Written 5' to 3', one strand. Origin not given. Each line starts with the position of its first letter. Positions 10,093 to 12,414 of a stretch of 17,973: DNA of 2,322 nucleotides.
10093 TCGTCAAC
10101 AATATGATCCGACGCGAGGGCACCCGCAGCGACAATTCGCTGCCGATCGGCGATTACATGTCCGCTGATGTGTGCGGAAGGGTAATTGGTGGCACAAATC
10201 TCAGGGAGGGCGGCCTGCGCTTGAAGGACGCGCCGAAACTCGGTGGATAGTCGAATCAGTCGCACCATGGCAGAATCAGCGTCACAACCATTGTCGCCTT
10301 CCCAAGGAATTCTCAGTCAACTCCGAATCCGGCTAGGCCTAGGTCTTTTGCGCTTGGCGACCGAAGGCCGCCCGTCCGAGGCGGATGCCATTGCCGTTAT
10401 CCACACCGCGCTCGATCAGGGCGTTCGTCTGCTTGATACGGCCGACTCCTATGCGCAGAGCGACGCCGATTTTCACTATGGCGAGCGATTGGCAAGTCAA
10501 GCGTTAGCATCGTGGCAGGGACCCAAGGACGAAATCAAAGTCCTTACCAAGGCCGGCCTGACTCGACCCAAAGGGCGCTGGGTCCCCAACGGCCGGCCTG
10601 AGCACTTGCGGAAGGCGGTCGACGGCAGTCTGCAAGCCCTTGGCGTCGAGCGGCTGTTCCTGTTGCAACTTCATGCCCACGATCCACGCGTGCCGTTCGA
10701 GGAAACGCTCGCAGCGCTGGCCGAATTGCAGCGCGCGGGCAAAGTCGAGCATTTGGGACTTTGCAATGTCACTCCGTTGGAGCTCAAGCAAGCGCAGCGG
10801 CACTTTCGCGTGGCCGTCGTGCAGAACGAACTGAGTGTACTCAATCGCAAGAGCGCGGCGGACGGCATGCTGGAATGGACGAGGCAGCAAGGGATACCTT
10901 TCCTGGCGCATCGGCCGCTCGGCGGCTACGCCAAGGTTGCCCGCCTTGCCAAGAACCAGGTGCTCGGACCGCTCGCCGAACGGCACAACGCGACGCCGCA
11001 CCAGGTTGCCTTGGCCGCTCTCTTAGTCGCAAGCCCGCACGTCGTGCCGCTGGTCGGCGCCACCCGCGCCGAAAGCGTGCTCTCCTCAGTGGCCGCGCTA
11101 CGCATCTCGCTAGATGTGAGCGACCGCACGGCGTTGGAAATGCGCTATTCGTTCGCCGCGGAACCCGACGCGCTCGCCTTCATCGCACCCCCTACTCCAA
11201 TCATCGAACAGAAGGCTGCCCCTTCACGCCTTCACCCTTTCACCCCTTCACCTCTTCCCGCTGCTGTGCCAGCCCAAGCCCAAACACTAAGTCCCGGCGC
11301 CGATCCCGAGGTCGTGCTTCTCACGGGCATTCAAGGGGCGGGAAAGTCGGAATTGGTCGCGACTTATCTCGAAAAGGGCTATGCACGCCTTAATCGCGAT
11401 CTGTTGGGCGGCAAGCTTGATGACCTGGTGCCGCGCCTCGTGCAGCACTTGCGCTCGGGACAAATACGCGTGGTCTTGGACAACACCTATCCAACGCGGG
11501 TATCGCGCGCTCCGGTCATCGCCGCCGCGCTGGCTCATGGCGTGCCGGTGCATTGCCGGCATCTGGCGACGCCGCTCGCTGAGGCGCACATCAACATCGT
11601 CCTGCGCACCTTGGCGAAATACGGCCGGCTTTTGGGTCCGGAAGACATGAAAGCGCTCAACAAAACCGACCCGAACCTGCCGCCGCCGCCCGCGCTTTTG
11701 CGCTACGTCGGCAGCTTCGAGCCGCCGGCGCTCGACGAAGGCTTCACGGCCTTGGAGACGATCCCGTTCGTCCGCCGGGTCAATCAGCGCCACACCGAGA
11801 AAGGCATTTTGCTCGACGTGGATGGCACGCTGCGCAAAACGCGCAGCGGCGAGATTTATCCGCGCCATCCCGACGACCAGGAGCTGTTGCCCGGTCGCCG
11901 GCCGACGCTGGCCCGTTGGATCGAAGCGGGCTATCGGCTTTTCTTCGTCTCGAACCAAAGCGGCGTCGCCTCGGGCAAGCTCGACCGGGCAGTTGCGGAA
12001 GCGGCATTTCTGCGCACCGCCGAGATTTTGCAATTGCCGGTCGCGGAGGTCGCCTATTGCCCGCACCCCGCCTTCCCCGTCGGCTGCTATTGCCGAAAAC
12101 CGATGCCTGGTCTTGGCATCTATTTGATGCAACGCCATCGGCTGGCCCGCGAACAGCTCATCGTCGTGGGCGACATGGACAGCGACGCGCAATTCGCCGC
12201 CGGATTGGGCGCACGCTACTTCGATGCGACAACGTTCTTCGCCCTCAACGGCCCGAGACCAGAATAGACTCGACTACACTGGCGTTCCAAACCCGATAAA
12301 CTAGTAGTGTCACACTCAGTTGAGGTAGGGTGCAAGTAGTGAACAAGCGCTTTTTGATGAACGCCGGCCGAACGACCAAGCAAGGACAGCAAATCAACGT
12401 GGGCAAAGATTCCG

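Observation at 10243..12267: Unusual fusion of an aldo/keto reductase to a polynucleotide-kinase-like kinase and a Zn-loop HAD-IIIA phosphatase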

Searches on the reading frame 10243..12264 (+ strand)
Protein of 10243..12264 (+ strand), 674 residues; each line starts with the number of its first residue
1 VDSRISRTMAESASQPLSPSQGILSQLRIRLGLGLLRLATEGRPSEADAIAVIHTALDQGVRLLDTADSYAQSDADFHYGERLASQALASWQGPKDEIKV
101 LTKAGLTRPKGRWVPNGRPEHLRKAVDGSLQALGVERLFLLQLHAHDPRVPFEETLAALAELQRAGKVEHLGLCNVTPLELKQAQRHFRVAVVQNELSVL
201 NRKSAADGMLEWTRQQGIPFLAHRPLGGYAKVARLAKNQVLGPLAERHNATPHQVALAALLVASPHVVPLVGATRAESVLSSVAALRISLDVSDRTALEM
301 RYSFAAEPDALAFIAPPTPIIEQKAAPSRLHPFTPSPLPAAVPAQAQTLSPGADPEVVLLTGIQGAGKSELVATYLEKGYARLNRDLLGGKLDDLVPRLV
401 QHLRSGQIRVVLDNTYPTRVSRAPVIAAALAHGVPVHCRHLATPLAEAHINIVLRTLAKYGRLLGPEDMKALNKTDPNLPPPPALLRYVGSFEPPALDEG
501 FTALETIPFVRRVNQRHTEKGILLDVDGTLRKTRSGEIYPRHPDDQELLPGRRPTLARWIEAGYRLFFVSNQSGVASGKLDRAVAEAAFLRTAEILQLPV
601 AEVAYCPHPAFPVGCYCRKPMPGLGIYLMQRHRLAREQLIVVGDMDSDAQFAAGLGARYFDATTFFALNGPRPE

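Call 3: search_protein_families(library=pfam, proteins=[window:10243-12264:+], max_evalue=0.1)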
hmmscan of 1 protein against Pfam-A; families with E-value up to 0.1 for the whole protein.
window:10243-12264:+ (674 aa): 9 families
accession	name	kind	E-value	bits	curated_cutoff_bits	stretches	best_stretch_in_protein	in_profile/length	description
PF00248.27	Aldo_ket_red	-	3.7e-46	158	24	1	30-296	1-284/291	Aldo/keto reductase family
PF13671.12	AAA_33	-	3.2e-08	34.4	27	1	357-453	1-116/143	AAA domain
PF08645.17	PNK3P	-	5.2e-06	26.7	22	1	523-645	4-126/161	Polynucleotide kinase 3 phosphatase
PF00702.32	Hydrolase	-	5.3e-06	27.4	26.4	1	546-656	97-191/191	haloacid dehalogenase-like hydrolase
PF13242.12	Hydrolase_like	-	9.5e-05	22.7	22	1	617-658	2-44/75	HAD-hyrolase-like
PF13191.12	AAA_16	-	0.00081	20.4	32.6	1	354-458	23-128/167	AAA ATPase domain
PF06414.18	Zeta_toxin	-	0.0012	18.8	22.3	1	349-386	10-52/199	Zeta toxin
PF13344.12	Hydrolase_6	-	0.0027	18.2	27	1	522-580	1-47/101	Haloacid dehalogenase-like hydrolase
PF13419.12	HAD_2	-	0.052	14.1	23.8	0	618-658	134-174/178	Haloacid dehalogenase-like hydrolase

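Call 4: search_protein_families(library=ncbifam, proteins=[window:10243-12264:+], max_evalue=0.1)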
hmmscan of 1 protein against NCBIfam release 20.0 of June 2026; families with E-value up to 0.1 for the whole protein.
window:10243-12264:+ (674 aa): 20 families
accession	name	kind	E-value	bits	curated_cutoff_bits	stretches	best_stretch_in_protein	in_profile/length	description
NF007695.0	PRK10376.1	subfamily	1.4e-36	126.1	280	1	30-298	19-283/290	oxidoreductase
TIGR01663.1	PNK-3'Pase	equivalog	3.6e-27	94.9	502.8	2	312-517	319-510/520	bifunctional polynucleotide phosphatase/kinase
TIGR01662.1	HAD-SF-IIIA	subfamily_domain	6.2e-22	78.2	44.6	1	520-660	1-136/141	HAD-IIIA family hydrolase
NF006506.0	PRK08942.1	equivalog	4.5e-18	65.4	178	1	519-657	3-141/182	D-glycero-beta-D-manno-heptose 1,7-bisphosphate 7-phosphatase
NF008377.0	PRK11172.1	equivalog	4.6e-18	65.4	327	1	31-299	6-248/267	2,5-didehydrogluconate reductase DkgB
TIGR01656.1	Histidinol-ppas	subfamily_domain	2.7e-17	63.1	84.15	1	522-659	3-142/149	histidinol-phosphate phosphatase domain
NF049922.1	MethglyxlRedYdjG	equivalog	7e-17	61.4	550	2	41-226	30-220/326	NADH-dependent methylglyoxal reductase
NF007912.0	PRK10625.1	equivalog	3.2e-14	53.1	415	1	31-227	16-237/346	NADP(H)-dependent aldo-keto reductase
NF007388.0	PRK09912.1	subfamily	2.2e-13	49.9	448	1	50-227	46-226/346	L-glyceraldehyde 3-phosphate reductase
TIGR01293.1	Kv_beta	subfamily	5.6e-11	42.1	365.4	2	27-186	11-164/319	voltage-dependent potassium channel subunit beta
TIGR00213.1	GmhB_yaeD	subfamily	1.6e-10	41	149.6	1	520-657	2-142/176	D-glycero-beta-D-manno-heptose 1,7-bisphosphate 7-phosphatase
NF005264.0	PRK06769.1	equivalog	3.5e-10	39.9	217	1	520-652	5-126/175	HAD-IIIA family hydrolase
TIGR01664.1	DNA-3'-Pase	equivalog_domain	1.5e-09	38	107.65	1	516-645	10-136/167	DNA 3'-phosphatase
TIGR01261.1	hisB_Nterm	equivalog_domain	2.9e-09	36.6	140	1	521-659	3-143/161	histidinol-phosphatase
NF003937.0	PRK05446.1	equivalog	4.4e-09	35.8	443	1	519-660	3-146/355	bifunctional histidinol-phosphatase/imidazoleglycerol-phosphate dehydratase HisB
NF050049.1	HBPPhtaseGmhB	domain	6.1e-06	26.2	250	1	545-655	26-134/171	D-glycero-alpha-D-manno-heptose-1,7-bisphosphate 7-phosphatase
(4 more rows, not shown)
